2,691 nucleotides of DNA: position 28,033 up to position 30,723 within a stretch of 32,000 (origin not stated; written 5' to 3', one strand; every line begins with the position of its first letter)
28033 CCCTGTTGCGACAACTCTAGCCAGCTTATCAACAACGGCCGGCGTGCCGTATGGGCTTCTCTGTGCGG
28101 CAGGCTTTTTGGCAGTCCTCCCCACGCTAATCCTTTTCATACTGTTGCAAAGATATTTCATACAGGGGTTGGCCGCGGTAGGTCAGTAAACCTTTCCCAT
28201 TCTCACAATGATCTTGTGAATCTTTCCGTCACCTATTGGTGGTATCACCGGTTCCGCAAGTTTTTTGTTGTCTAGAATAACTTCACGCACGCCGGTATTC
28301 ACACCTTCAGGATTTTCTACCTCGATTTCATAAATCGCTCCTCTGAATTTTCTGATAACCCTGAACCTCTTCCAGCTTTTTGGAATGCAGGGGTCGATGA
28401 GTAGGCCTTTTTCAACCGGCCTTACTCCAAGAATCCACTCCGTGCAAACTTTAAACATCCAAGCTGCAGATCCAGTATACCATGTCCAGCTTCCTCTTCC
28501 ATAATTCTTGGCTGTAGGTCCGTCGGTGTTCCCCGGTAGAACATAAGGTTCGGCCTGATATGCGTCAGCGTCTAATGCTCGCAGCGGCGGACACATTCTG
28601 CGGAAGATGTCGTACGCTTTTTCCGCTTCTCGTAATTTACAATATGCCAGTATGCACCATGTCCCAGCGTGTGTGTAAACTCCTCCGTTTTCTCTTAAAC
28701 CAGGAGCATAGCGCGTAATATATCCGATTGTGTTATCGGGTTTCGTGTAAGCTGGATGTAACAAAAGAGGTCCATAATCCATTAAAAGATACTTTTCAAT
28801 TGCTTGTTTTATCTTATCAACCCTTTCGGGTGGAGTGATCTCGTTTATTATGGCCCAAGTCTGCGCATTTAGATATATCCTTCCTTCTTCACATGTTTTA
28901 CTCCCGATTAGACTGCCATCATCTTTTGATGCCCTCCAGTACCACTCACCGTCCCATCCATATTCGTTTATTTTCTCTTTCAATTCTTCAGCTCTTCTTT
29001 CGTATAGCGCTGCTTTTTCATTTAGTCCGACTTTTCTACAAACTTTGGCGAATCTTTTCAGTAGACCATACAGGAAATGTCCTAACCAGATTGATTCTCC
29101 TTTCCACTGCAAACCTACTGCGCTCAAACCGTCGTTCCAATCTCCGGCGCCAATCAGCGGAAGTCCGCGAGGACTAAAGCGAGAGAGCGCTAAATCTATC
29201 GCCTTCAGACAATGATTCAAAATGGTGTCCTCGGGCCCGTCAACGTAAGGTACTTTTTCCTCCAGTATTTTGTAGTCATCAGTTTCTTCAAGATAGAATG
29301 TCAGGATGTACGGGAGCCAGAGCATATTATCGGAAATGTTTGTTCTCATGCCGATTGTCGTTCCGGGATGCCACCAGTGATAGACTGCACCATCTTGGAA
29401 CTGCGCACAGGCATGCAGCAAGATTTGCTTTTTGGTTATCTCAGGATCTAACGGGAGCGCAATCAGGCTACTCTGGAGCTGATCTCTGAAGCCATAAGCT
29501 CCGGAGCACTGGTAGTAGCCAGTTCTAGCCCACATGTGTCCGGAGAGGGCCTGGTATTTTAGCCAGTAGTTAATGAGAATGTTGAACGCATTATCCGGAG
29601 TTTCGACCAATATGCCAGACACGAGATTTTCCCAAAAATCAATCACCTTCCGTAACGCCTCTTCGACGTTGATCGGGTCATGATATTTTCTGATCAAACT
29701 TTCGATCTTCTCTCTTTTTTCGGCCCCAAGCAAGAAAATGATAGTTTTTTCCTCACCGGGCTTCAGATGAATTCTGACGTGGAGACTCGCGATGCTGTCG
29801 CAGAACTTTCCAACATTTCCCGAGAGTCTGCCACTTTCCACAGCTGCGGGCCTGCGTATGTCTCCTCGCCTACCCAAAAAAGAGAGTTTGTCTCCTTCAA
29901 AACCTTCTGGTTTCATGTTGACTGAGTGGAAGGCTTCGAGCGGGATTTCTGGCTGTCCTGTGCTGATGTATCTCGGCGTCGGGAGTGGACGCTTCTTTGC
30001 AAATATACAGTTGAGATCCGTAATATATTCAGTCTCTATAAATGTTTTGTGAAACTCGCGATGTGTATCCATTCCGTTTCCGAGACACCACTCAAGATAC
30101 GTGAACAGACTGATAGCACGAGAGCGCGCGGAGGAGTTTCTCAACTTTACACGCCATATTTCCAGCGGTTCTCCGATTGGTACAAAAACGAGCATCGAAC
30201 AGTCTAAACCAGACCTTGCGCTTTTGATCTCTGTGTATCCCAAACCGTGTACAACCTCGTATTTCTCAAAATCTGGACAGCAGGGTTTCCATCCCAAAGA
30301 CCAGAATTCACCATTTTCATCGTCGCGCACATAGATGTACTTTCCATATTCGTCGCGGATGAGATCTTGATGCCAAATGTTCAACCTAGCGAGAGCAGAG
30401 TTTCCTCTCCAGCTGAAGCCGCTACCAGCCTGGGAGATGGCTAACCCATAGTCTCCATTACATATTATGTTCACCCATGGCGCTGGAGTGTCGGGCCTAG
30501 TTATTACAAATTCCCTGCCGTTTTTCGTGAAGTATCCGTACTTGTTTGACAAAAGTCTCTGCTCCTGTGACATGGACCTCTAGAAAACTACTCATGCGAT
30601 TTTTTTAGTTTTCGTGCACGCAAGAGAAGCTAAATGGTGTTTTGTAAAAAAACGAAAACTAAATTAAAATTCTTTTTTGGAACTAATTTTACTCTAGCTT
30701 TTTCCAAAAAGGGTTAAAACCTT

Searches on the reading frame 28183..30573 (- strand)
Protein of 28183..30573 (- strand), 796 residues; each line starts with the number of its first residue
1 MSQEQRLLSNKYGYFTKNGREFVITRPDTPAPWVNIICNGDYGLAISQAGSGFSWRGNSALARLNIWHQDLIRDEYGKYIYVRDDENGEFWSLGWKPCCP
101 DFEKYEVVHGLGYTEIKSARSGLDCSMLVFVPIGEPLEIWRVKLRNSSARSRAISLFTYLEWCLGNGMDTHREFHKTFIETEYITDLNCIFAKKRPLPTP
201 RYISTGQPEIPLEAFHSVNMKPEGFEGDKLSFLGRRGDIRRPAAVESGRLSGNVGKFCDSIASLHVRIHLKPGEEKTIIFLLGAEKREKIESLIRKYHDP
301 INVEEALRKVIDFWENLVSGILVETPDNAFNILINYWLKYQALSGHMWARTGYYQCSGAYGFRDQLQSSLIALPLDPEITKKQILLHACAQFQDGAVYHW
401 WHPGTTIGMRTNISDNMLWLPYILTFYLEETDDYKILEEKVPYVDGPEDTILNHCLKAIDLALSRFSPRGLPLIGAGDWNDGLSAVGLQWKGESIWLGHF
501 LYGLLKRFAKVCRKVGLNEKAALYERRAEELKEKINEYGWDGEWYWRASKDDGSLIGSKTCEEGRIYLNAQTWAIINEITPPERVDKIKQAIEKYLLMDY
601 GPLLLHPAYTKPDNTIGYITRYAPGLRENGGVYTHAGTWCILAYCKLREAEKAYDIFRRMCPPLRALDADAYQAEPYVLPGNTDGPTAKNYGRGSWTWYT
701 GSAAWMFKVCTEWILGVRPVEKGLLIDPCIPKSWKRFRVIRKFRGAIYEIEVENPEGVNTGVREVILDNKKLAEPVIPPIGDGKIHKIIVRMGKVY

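Call 67: find_encoding_contigs(protein=window:28183-30573:-, flank=10000, max_places=2)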
Protein window:28183-30573:- (796 aa): no gene with exactly this product is on record in the collection.
